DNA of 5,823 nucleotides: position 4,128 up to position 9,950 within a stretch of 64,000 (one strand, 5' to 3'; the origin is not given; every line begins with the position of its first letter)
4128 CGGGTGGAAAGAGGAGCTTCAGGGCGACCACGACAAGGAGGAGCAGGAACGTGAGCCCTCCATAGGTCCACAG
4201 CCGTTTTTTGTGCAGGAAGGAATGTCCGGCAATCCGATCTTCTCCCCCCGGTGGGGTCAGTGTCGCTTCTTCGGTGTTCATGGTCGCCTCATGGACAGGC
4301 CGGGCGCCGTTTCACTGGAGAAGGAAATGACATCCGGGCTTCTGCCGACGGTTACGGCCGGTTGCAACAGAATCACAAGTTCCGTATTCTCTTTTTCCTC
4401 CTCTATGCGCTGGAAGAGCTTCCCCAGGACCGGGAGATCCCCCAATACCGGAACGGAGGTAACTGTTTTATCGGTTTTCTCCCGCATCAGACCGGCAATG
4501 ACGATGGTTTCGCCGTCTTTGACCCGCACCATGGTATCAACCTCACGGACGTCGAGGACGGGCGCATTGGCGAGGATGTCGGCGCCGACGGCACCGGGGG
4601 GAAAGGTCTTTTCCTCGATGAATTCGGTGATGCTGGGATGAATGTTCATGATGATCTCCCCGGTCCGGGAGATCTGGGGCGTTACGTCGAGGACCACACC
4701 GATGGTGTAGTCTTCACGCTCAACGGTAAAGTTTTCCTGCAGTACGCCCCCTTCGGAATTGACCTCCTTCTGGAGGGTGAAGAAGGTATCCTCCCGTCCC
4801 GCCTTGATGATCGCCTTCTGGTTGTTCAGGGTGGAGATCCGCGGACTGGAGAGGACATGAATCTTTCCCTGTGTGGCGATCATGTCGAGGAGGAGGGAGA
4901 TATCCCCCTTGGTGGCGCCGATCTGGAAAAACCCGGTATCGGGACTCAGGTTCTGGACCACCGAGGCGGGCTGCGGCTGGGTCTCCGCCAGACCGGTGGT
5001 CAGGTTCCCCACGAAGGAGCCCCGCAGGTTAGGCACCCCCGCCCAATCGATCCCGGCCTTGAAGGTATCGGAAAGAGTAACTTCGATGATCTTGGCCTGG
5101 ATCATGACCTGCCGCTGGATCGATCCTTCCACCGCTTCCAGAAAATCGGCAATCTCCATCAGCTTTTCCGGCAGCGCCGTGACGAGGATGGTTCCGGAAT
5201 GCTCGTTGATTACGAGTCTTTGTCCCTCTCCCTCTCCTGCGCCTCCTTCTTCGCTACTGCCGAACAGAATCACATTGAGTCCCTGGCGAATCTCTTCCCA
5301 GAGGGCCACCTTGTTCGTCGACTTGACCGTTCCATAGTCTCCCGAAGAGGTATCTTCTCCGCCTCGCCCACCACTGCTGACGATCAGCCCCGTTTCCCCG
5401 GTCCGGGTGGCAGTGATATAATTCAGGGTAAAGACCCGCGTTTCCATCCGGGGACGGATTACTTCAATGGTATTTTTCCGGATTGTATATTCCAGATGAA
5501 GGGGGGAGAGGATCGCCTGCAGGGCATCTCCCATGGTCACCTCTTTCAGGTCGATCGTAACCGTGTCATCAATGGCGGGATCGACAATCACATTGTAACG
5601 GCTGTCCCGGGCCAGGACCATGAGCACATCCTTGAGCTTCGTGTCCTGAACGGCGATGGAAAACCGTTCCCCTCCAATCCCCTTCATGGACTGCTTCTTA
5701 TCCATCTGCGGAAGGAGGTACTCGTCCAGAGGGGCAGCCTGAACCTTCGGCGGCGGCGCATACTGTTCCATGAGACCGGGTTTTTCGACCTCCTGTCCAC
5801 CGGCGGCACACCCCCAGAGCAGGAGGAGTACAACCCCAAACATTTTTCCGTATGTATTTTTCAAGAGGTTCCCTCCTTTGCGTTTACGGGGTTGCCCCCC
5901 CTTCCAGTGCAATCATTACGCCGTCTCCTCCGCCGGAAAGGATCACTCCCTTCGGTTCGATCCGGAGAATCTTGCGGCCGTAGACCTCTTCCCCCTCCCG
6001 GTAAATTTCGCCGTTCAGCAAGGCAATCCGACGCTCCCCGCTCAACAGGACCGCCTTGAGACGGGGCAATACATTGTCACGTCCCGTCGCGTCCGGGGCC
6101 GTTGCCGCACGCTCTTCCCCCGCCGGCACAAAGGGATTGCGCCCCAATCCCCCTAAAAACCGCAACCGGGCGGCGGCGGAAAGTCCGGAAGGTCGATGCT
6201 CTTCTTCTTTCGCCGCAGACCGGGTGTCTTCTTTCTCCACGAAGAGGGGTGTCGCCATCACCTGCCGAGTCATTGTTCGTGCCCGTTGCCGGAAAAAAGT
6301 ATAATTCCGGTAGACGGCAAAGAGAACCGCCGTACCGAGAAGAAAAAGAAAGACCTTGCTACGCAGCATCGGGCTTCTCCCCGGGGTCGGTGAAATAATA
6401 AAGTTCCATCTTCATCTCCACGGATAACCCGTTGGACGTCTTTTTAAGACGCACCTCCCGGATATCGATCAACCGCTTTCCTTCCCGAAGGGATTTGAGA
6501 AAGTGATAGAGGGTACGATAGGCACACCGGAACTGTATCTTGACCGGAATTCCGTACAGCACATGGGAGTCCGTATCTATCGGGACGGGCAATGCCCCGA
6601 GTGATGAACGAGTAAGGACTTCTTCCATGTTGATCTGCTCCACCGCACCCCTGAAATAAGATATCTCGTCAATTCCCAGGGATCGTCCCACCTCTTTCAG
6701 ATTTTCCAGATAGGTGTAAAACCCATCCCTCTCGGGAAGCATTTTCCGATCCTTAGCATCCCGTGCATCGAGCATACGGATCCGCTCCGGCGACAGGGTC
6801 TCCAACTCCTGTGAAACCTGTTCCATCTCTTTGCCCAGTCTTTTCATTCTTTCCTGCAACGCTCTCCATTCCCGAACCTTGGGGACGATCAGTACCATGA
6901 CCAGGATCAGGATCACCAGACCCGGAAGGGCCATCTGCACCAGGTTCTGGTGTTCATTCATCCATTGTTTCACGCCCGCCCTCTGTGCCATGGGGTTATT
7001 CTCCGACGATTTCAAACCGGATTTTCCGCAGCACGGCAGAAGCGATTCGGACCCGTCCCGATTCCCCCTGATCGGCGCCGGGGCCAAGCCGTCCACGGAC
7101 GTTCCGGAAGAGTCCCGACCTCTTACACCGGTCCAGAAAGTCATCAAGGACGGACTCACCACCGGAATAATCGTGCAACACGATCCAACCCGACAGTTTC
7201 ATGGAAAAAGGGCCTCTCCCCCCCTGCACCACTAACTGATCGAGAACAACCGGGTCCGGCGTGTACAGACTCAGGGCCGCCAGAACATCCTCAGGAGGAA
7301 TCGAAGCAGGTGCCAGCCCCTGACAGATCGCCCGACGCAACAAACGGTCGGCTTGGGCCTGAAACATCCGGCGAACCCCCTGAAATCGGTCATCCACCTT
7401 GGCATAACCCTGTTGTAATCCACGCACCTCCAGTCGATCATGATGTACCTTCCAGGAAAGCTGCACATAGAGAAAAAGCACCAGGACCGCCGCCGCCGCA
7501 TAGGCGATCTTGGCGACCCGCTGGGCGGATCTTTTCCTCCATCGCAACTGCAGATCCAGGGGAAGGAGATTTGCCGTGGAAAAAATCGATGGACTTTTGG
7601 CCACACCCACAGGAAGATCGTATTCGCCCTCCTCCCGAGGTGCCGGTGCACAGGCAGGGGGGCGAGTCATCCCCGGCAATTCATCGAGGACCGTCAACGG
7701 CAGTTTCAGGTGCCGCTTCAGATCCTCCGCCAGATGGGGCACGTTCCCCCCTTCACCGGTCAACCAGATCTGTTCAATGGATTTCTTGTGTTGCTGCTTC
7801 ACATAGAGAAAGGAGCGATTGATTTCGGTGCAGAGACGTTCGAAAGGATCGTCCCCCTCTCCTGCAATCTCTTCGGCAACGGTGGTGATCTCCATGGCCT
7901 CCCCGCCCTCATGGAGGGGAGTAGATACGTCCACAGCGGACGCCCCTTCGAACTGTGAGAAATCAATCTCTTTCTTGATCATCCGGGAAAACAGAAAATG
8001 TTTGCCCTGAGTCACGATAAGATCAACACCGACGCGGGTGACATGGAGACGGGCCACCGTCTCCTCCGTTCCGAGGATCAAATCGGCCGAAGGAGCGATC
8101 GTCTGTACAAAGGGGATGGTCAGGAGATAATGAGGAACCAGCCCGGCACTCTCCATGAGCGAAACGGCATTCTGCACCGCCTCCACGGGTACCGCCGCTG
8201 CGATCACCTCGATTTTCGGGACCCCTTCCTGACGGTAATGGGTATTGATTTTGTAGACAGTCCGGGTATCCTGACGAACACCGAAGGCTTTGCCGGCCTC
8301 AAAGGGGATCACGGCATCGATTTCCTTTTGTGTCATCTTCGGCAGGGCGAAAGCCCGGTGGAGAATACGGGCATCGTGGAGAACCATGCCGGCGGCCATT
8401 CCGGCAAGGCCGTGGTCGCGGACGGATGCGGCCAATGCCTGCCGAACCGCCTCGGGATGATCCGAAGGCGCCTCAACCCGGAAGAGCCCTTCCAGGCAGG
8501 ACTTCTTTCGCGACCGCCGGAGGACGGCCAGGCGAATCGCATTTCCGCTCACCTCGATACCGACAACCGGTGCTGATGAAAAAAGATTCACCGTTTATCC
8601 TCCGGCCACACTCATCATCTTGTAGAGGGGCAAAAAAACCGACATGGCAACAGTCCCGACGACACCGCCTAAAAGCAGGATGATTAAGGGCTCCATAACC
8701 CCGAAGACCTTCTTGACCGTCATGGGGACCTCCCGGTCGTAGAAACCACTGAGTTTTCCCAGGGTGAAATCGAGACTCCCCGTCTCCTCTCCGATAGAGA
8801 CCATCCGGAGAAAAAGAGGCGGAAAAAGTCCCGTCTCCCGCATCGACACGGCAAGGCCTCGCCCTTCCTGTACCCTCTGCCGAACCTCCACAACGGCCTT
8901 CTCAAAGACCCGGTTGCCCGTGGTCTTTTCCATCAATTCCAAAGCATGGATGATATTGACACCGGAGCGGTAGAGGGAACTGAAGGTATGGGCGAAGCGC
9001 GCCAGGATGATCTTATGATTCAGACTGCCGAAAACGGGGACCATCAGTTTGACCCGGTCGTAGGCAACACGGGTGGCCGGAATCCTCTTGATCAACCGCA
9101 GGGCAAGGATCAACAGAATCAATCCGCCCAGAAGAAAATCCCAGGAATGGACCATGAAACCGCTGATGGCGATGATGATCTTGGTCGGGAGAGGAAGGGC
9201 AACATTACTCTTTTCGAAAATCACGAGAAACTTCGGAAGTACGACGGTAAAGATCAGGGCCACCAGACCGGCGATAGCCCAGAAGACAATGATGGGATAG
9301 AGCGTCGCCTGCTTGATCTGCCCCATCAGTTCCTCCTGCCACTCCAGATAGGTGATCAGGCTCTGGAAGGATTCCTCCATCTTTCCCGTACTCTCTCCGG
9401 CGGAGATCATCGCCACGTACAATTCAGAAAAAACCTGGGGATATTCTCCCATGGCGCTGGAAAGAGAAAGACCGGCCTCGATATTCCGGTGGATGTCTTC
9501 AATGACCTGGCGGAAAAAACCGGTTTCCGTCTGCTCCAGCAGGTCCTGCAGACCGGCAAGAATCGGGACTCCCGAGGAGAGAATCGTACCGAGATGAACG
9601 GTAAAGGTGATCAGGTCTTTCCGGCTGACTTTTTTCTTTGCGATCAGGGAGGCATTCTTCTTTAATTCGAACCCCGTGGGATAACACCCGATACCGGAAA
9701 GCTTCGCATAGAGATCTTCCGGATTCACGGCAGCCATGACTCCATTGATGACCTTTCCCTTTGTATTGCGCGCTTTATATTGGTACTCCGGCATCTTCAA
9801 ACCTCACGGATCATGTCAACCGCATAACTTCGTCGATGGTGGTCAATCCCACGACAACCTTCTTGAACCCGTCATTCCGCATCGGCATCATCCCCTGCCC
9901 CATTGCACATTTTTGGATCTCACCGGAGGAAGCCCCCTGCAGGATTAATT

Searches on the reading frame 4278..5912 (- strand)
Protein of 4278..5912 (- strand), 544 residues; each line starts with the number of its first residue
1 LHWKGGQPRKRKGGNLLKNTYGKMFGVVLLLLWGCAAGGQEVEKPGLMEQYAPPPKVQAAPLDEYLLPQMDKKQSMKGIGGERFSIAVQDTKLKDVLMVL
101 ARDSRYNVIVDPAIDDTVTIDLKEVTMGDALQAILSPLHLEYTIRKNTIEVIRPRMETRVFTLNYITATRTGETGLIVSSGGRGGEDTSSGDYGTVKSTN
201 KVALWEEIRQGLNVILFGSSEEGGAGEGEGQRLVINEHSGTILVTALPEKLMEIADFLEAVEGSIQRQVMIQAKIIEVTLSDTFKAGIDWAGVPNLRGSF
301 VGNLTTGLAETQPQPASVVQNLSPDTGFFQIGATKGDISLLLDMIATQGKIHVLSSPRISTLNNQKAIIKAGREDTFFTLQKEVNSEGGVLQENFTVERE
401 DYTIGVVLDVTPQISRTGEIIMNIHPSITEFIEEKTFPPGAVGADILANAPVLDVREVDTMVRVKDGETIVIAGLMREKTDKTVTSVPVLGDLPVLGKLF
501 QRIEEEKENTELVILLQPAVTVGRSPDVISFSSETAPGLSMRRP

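Call 56: search_protein_families(library=ncbifam, proteins=[window:4278-5912:-], max_evalue=0.01)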
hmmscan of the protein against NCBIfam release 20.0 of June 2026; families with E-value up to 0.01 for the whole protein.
window:4278-5912:- (544 aa): 9 families
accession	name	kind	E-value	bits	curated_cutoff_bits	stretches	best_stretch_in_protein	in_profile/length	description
TIGR02519.1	pilus_MshL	equivalog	5.4e-70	235.7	250.2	1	234-520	2-289/290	pilus (MSHA type) biogenesis protein MshL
TIGR02517.1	type_II_gspD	equivalog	6.2e-50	170.3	351.35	1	190-520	289-589/600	type II secretion system secretin GspD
TIGR02515.1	IV_pilus_PilQ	subfamily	1.9e-47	162.3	284.35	2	232-520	136-426/428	type IV pilus secretin PilQ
TIGR02516.1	type_III_yscC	equivalog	8.8e-31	107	238.45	1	221-520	189-460/463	type III secretion system outer membrane ring subunit SctC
NF010083.0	PRK13568.1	equivalog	1.7e-29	102.8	554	2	233-519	154-415/419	DNA uptake porin HofQ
NF007851.2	PRK10560.1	exception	5.2e-26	91.4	598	2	233-520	146-408/412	DNA uptake porin HofQ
TIGR02520.1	pilus_B_mal_scr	equivalog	4.2e-24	85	287.65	1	123-483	127-479/513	PilN family type IVB pilus formation outer membrane protein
NF042912.1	Amuc_1098_fam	equivalog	1.5e-22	79.5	750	2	403-518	663-793/805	Amuc_1098 family type IV pilus outer membrane protein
NF011873.0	PRK15346.1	equivalog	6.9e-19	67.9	524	1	266-509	270-482/499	EscC/YscC/HrcC family type III secretion system outer membrane ring protein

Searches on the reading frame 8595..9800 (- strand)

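Call 56: search_protein_families(library=ncbifam, proteins=[window:8595-9800:-], max_evalue=0.01)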
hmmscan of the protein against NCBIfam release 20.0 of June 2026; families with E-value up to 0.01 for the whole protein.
window:8595-9800:- (401 aa): 6 families
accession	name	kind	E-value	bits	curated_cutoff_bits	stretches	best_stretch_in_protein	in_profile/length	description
TIGR02120.1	GspF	equivalog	9.7e-96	321.4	424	1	6-397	1-399/401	type II secretion system inner membrane protein GspF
NF052607.1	T4PiliAsmPilCThrm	equivalog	4.4e-88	296.1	700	1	3-397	1-402/406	type IV pilus assembly protein PilC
NF052606.1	T4PiliAsmPilCMyx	equivalog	3.6e-86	289.6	700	1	2-396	18-415/419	type IV pilus assembly protein PilC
NF007861.0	PRK10573.1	equivalog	1e-76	258.6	401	1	6-398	7-397/401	protein transport protein HofC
NF047826.1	T3SSXpsF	equivalog_domain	2.3e-71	240.8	650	1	3-399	1-404/405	type II secretion system protein XpsF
NF041012.2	T4P_ComGB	equivalog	7.8e-39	133.9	240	1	63-396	3-331/332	competence type IV pilus assembly protein ComGB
